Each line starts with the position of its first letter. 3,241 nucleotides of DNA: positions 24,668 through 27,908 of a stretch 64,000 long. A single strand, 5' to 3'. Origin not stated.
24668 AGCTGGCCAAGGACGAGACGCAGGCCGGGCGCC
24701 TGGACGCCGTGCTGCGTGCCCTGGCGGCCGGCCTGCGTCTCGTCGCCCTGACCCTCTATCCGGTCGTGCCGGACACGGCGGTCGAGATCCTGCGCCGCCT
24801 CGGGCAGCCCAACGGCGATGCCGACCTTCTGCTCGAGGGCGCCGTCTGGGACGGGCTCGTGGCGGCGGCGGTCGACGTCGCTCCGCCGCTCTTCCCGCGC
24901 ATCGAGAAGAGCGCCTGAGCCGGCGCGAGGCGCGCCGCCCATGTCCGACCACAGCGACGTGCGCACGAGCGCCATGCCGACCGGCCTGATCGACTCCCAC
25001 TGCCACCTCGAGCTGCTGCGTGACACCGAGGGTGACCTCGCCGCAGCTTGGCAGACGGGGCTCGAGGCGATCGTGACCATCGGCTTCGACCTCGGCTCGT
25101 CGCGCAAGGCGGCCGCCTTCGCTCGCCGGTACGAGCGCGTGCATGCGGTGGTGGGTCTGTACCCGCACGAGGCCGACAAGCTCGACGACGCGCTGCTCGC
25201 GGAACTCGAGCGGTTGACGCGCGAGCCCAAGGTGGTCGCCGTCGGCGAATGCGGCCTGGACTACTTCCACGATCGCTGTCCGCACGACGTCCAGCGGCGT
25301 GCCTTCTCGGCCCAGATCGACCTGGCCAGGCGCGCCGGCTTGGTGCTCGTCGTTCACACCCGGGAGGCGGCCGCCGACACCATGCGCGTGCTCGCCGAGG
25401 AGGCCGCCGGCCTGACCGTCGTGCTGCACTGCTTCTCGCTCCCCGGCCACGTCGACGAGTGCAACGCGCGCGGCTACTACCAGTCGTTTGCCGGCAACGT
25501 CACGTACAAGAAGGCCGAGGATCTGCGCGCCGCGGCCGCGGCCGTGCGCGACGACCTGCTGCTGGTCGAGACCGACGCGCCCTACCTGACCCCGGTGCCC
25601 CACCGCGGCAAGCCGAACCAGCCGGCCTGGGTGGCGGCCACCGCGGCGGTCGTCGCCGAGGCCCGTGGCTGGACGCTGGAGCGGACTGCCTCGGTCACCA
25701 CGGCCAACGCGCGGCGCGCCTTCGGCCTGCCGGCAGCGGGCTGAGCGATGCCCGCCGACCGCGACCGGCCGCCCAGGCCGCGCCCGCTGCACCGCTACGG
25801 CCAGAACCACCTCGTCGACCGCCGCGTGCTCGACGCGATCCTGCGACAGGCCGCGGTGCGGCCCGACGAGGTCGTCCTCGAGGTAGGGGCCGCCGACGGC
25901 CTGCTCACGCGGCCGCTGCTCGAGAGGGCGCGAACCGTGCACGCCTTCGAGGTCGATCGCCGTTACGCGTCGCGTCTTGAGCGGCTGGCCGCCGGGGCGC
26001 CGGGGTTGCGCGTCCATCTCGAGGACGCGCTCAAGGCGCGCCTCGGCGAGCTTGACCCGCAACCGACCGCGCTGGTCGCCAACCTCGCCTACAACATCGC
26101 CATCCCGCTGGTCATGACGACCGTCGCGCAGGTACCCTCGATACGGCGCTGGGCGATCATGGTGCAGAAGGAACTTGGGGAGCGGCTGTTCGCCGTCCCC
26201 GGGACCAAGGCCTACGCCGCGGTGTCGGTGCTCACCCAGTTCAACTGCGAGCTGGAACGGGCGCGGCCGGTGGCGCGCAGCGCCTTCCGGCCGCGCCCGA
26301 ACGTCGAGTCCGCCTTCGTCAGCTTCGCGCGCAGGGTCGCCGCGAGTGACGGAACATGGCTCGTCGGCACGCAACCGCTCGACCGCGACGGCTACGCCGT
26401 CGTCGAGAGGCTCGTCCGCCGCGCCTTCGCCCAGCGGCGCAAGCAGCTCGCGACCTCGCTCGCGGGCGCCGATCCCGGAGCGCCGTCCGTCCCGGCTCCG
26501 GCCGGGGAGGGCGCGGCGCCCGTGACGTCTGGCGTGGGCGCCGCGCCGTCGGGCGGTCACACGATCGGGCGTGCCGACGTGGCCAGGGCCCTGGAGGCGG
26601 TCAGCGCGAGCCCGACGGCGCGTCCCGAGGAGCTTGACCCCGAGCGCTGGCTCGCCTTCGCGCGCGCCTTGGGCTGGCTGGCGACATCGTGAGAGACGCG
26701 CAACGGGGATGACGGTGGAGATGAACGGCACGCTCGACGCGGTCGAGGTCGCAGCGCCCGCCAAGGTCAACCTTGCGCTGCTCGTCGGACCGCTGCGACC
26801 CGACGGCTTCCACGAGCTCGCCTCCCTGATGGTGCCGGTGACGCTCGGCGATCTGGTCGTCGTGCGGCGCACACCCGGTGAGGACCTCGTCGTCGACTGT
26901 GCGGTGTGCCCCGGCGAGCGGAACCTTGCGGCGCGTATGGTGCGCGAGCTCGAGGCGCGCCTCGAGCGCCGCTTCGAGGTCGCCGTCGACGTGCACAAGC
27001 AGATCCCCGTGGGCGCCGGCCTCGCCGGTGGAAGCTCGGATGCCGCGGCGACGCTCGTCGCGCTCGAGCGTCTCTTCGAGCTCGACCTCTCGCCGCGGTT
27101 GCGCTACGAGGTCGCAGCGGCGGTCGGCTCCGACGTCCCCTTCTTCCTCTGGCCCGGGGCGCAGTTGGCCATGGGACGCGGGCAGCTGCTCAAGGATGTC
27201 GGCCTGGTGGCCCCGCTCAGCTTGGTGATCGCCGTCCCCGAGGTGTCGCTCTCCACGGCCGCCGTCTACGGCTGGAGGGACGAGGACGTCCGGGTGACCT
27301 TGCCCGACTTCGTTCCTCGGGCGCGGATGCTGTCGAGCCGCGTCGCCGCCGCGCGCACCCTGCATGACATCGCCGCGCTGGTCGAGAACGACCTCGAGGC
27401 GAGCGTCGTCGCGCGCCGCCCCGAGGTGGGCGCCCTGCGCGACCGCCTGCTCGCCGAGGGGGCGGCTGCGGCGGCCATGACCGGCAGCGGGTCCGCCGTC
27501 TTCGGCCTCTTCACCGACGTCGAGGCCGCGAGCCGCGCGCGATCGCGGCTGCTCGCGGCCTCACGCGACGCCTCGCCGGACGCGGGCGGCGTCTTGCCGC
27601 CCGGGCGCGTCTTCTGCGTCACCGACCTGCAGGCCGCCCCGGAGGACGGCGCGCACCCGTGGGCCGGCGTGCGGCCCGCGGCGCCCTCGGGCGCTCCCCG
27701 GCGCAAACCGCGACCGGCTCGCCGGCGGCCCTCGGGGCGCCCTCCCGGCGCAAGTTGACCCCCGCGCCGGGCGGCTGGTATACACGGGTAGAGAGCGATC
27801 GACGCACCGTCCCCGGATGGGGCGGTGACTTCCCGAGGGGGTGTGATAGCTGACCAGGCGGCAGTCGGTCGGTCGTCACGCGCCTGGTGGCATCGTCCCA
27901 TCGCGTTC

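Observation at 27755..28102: Long structured leader upstream of the LKR operon with a duplicated 15-mer and a tiny uORF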

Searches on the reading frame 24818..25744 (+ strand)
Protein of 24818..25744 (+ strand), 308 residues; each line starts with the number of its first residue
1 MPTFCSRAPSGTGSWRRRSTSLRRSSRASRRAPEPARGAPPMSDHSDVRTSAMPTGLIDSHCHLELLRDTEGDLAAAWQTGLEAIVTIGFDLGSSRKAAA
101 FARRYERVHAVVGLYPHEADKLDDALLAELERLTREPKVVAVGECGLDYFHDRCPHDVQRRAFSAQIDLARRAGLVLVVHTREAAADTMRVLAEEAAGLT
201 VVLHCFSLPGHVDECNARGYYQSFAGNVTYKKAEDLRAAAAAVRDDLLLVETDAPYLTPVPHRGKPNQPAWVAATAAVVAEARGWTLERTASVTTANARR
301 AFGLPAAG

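Call 7: search_protein_families(library=pfam, proteins=[window:24818-25744:+])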
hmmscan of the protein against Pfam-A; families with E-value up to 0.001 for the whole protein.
window:24818-25744:+ (308 aa): 1 family
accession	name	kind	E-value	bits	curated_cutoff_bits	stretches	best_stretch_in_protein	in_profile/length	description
PF01026.27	TatD_DNase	-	2.2e-71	240.6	27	1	58-303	1-253/253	TatD related DNase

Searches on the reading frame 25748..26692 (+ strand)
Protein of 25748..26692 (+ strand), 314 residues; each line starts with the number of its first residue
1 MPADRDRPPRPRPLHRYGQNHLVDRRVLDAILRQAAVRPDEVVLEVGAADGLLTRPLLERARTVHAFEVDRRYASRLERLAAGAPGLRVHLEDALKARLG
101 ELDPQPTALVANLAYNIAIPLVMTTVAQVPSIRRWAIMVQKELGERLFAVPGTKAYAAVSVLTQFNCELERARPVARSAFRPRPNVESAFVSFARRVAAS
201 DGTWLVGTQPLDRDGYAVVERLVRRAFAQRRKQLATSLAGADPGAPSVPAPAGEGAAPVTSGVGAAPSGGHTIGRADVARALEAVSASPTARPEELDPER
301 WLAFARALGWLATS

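Call 7: search_protein_families(library=pfam, proteins=[window:25748-26692:+])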
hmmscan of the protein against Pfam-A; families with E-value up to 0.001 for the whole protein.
window:25748-26692:+ (314 aa): 1 family
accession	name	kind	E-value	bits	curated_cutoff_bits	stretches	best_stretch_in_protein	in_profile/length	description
PF00398.26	RrnaAD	-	5.3e-40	137.6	24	1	16-239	7-224/263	Ribosomal RNA adenine dimethylase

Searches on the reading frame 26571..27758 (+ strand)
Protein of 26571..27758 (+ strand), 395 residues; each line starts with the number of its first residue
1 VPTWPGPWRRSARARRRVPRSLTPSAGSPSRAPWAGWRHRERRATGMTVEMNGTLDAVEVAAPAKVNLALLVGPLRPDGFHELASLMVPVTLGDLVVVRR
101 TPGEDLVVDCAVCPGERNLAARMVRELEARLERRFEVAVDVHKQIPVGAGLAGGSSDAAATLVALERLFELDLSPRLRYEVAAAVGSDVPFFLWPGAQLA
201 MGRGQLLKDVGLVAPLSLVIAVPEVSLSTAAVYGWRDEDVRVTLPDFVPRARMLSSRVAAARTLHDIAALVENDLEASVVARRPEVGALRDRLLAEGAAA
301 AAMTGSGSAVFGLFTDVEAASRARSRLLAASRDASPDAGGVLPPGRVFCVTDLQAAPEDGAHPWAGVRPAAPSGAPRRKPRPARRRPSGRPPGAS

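Call 7: search_protein_families(library=pfam, proteins=[window:26571-27758:+])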
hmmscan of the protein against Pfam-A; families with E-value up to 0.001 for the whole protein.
window:26571-27758:+ (395 aa): 3 families
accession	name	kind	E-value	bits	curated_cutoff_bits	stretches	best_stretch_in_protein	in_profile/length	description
PF00288.32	GHMP_kinases_N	-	4e-14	53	22.3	1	118-194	1-85/87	GHMP kinases N terminal domain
PF08544.19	GHMP_kinases_C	-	2.9e-09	37.6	21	1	264-327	10-79/85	GHMP kinases C terminal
PF22700.2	MVD-like_N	-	0.00041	20.5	27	1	120-177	65-123/157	Diphosphomevalonate decarboxylase-like N-terminal domain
